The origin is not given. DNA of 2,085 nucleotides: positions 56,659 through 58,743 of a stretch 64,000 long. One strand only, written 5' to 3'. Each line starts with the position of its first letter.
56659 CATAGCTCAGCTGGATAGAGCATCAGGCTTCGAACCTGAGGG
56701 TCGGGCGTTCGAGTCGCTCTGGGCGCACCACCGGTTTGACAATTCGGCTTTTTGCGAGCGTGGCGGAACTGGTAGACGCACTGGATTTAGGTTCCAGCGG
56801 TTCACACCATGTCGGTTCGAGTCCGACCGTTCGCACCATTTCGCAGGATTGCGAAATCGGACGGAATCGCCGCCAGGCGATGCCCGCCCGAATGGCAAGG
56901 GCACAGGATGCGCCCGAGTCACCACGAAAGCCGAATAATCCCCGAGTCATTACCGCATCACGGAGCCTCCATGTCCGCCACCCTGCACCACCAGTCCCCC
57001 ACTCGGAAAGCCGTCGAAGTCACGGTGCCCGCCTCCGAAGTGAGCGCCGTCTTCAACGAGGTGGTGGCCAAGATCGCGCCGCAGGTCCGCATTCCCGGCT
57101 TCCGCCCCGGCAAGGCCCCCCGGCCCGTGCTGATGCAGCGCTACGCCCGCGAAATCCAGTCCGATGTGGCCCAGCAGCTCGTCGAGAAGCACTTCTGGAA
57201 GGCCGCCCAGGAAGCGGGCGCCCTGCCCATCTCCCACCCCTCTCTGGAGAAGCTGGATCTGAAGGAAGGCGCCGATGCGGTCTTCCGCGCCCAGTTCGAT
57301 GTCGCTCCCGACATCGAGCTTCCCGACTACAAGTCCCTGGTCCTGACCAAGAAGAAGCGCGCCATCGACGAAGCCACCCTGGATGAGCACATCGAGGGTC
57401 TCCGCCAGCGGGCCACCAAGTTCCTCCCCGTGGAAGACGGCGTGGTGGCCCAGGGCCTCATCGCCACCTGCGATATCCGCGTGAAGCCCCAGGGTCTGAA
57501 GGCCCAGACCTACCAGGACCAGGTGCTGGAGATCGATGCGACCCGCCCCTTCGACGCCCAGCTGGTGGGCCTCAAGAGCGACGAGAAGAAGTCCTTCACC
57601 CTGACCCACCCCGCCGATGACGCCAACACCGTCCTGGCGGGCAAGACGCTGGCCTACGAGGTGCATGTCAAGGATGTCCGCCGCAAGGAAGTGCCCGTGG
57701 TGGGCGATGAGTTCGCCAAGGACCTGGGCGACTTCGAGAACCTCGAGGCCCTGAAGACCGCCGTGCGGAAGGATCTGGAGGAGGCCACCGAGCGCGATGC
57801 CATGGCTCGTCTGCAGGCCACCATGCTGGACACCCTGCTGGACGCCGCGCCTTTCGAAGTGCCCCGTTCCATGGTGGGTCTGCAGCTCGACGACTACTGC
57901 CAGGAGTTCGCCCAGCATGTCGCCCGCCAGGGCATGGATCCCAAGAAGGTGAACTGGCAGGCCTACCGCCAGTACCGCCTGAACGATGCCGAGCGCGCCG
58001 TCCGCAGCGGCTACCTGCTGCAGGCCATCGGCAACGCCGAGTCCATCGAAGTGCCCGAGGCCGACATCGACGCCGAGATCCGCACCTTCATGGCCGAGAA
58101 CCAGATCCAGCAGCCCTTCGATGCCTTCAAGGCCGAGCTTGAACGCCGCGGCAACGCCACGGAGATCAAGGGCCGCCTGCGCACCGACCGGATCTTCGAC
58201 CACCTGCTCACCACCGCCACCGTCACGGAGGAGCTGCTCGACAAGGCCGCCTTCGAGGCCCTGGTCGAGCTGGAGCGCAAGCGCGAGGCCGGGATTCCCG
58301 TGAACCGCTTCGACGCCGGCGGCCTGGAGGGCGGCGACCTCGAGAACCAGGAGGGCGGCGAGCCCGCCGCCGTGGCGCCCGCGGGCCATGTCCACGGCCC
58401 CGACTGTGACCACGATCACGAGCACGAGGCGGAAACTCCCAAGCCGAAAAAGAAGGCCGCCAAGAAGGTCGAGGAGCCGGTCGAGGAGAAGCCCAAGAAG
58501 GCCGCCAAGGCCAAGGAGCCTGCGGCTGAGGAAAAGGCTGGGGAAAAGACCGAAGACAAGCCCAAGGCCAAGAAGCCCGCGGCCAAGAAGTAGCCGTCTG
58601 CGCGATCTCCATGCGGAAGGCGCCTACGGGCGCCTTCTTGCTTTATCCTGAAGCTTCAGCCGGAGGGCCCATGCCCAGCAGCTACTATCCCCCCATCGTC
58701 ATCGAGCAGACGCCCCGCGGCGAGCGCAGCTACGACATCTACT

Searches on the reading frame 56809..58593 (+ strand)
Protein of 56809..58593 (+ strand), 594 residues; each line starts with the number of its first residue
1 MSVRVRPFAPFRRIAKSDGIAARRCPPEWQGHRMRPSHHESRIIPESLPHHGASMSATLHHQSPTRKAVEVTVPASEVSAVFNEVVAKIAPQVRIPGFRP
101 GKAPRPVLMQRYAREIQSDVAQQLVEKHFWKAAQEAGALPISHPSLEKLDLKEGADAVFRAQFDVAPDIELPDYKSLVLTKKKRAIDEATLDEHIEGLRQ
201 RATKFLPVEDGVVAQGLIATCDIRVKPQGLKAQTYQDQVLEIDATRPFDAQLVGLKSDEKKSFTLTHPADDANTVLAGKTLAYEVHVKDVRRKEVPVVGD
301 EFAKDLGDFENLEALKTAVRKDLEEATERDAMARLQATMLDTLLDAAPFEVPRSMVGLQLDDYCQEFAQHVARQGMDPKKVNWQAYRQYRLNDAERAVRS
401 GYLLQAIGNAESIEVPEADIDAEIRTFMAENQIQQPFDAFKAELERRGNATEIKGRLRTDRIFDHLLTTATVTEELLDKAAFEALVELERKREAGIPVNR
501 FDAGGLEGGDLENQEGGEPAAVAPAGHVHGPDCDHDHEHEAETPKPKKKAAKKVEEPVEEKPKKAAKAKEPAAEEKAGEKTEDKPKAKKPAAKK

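Call 80: search_protein_families(library=pfam, proteins=[window:56809-58593:+], max_evalue=0.00001)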
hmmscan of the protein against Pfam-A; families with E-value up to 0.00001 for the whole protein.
window:56809-58593:+ (594 aa): 2 families
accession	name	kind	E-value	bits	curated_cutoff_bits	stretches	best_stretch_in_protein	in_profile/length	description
PF05697.18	Trigger_N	-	5.8e-37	127.6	22.2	1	55-197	1-143/144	Bacterial trigger factor protein (TF)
PF05698.19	Trigger_C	-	1.6e-23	84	22.7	1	312-467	2-161/162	Bacterial trigger factor protein (TF) C-terminus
